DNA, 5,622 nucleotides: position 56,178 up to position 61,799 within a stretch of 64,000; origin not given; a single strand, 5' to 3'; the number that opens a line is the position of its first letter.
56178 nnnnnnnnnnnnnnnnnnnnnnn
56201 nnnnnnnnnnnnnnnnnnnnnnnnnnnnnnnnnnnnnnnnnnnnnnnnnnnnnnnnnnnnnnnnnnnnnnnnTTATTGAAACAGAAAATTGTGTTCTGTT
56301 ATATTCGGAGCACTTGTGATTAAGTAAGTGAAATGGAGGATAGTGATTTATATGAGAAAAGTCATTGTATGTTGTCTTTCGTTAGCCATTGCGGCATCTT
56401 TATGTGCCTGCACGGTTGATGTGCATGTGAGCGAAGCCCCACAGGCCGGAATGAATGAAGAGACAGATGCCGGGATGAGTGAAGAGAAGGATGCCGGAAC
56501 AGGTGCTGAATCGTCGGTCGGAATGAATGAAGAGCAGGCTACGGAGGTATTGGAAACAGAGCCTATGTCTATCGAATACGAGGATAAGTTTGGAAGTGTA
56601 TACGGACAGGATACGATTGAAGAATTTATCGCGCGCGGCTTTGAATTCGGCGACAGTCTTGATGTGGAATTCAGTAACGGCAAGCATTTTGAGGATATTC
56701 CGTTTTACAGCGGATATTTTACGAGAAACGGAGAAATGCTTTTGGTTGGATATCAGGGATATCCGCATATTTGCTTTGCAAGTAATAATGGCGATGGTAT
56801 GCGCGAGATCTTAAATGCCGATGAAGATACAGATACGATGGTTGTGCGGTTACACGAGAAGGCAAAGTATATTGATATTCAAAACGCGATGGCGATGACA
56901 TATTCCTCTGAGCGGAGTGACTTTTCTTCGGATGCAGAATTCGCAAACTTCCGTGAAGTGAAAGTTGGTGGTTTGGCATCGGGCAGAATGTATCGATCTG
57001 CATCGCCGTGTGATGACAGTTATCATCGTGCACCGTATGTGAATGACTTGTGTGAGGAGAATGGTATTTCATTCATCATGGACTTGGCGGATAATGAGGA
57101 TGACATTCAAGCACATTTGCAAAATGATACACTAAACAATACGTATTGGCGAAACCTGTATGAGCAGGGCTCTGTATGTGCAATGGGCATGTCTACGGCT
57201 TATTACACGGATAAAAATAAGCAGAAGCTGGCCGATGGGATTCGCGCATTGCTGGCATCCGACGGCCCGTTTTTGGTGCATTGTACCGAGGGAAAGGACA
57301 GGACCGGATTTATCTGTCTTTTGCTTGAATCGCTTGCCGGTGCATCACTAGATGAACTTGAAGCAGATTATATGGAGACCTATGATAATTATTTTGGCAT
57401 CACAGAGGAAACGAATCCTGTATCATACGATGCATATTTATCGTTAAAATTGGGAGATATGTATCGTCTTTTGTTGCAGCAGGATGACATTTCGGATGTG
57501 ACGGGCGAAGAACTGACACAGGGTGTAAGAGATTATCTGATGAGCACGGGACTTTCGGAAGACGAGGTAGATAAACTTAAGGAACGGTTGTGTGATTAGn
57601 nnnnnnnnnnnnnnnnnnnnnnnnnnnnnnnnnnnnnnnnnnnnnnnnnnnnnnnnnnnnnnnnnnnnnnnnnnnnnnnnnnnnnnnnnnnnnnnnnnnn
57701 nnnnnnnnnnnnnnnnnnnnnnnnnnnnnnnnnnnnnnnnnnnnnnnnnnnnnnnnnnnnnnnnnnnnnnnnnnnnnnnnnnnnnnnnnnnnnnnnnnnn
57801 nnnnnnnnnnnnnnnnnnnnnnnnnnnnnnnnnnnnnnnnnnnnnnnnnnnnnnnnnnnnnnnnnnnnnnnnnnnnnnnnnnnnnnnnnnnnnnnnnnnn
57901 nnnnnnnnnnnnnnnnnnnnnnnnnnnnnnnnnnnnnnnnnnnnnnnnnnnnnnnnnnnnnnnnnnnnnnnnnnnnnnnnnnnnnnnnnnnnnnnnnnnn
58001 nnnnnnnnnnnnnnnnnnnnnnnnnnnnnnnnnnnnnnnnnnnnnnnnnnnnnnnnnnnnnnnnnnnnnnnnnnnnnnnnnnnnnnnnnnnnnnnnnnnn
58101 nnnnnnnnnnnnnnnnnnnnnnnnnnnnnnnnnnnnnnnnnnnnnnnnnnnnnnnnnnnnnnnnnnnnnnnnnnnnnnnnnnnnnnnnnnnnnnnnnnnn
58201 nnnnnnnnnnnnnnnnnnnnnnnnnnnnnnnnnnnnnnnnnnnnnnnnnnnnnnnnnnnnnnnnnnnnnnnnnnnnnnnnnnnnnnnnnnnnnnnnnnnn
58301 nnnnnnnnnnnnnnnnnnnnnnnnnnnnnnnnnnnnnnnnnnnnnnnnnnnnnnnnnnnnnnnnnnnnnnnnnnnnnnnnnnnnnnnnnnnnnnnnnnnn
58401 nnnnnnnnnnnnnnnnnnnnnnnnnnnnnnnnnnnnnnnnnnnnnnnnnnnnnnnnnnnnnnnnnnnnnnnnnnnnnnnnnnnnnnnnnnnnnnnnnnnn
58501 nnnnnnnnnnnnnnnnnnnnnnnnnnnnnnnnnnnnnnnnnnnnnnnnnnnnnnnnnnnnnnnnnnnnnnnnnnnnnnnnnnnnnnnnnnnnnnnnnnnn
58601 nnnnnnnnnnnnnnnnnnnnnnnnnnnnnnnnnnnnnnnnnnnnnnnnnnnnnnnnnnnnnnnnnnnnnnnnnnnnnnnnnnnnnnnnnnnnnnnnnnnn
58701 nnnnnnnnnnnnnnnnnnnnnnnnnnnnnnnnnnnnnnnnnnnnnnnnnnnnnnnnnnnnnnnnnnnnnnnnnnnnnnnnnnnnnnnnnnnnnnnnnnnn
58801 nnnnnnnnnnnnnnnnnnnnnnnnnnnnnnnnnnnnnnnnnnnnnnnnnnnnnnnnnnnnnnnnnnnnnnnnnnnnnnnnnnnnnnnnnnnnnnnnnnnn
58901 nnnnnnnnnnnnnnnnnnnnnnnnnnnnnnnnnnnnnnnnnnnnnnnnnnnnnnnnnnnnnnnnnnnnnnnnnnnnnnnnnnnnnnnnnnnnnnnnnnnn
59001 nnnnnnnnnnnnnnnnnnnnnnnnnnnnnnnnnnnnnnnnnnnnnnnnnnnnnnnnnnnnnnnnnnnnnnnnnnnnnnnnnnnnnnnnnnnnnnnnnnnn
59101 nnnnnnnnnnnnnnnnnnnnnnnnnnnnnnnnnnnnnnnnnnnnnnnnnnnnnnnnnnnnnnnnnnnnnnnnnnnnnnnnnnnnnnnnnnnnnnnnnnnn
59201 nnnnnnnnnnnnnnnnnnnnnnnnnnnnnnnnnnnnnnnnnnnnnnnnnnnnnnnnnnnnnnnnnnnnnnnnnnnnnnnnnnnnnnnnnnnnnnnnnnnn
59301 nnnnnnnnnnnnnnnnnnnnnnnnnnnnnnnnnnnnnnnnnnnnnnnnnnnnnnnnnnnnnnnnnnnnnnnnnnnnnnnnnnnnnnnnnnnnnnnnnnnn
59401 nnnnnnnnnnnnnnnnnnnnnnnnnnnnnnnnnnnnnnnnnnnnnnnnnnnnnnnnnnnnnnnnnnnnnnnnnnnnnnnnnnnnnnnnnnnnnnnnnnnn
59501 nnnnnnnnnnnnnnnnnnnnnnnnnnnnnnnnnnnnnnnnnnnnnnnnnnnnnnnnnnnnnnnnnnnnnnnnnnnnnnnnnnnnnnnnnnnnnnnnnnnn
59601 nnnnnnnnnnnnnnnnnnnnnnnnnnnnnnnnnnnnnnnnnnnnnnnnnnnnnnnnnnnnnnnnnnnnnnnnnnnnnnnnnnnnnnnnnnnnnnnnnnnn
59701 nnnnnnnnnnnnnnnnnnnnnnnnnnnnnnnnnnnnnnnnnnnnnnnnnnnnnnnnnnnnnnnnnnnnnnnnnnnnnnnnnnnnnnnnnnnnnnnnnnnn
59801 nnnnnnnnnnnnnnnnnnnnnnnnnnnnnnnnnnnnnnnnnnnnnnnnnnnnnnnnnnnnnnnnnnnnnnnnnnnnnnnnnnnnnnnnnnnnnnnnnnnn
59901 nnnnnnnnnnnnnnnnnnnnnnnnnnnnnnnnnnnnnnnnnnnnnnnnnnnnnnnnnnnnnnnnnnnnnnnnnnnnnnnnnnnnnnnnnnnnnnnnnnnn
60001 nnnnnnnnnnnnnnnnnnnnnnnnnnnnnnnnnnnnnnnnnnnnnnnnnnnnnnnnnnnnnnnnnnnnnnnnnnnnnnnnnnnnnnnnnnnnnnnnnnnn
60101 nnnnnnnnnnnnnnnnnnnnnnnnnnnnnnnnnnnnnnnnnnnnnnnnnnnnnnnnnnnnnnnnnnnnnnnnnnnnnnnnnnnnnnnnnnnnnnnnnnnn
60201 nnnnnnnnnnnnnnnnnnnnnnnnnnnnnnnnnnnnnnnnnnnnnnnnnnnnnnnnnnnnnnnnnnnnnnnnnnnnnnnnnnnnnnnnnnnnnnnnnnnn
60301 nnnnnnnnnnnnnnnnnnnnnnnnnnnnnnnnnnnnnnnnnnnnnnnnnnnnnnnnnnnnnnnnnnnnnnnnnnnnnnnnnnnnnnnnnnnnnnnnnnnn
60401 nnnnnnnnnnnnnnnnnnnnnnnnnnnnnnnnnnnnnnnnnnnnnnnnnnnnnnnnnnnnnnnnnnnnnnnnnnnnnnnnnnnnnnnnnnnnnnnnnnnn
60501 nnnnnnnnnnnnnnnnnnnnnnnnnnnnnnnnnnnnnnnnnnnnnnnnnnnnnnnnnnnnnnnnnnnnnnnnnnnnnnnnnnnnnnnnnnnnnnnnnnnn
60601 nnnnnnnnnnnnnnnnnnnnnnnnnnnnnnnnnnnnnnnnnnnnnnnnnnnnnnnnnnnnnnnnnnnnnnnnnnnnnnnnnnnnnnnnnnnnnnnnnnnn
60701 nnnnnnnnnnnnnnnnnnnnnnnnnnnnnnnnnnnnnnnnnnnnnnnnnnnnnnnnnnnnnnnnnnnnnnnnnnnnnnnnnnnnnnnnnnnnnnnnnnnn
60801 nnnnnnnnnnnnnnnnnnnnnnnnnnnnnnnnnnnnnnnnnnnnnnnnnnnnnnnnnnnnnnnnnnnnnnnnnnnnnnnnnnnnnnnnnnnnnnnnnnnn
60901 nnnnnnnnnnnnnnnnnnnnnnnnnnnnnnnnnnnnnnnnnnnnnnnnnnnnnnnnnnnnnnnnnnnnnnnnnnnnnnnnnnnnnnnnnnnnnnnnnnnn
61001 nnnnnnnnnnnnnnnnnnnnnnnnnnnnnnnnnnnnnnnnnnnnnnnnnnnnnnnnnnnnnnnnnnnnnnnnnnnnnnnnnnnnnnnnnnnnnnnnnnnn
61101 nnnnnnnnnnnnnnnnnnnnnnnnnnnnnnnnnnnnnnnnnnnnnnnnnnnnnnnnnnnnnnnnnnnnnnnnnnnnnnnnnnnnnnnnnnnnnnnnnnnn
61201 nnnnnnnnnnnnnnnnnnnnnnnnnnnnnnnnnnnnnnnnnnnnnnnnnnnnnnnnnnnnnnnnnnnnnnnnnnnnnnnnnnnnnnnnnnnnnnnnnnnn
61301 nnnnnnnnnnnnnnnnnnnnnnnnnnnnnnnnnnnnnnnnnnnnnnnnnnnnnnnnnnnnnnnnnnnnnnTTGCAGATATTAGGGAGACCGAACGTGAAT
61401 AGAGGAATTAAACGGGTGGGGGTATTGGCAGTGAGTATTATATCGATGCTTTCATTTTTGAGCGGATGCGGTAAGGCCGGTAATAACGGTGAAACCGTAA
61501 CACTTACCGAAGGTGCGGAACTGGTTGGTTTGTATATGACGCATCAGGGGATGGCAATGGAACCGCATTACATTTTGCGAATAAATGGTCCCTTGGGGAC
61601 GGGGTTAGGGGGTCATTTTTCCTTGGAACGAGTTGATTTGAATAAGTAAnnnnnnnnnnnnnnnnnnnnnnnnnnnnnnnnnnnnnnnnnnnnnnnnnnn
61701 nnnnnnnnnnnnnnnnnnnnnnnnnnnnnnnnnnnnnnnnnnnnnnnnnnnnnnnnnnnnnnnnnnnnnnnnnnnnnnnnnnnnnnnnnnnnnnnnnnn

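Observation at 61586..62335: CAT-family acetyltransferase gene bracketed by 33-bp direct repeats: a cassette-like insertion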

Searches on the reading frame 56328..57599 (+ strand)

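Call 72: search_protein_families(library=pfam, proteins=[window:56328-57599:+], max_evalue=0.00001)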
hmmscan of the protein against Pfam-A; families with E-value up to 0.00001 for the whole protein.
window:56328-57599:+ (423 aa): 1 family
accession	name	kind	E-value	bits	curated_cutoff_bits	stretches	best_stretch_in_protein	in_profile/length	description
PF13350.11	Y_phosphatase3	-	2.3e-19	70.7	22.2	1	216-422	23-239/240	Tyrosine phosphatase family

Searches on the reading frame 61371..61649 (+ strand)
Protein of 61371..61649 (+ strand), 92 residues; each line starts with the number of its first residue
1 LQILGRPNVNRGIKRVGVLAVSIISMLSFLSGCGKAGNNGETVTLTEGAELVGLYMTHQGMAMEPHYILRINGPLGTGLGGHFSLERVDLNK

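Call 6: search_protein_families(library=pfam, proteins=[window:61371-61649:+], max_evalue=0.01)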
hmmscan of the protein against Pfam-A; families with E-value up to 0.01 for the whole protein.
window:61371-61649:+ (92 aa): 0 families

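Call 41: search_protein_representatives(protein=window:61395-61649:+)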
Query: 84 residues. Proteins with E-value up to 0.001 (for the whole library): 14; up to 1e-10: 2; up to 1e-30: 1. The best 14 are listed.
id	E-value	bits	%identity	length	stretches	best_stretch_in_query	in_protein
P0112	2.2e-48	177.6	100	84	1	1-84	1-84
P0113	6.1e-11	58.3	41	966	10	23-65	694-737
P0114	2.3e-10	56.5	58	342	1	5-63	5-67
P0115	1.6e-09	53.8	60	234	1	6-65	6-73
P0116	5.4e-09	52.1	57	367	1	6-66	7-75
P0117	4.5e-07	46.0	57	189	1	14-62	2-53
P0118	1.1e-05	41.6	38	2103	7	9-42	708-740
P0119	1.8e-05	40.9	48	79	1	19-64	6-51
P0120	2.3e-04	37.4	65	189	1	33-63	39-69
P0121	2.3e-04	37.4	40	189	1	9-65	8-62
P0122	3.7e-04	36.7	37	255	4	42-75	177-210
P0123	3.8e-04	36.7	57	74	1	32-66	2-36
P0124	5.6e-04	36.2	37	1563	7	23-65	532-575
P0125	6.2e-04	36.0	38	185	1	12-63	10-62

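Call 53: find_encoding_contigs(protein=P0115, flank=6000, max_places=4)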
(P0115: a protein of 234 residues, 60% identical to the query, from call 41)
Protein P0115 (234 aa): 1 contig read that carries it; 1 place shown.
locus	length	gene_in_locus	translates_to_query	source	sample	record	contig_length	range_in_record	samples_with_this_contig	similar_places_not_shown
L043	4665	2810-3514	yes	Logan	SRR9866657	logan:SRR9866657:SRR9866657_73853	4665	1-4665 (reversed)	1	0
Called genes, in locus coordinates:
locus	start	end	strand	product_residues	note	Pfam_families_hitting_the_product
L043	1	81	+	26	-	?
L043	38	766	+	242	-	PF00005:ABC_tran, PF13304:AAA_21 (weak)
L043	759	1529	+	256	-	PF01061:ABC2_membrane, PF12698:ABC2_membrane_3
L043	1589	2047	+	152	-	PF04397:LytTR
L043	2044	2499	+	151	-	PF11457:DUF3021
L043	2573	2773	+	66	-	-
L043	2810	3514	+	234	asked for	-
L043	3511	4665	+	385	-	?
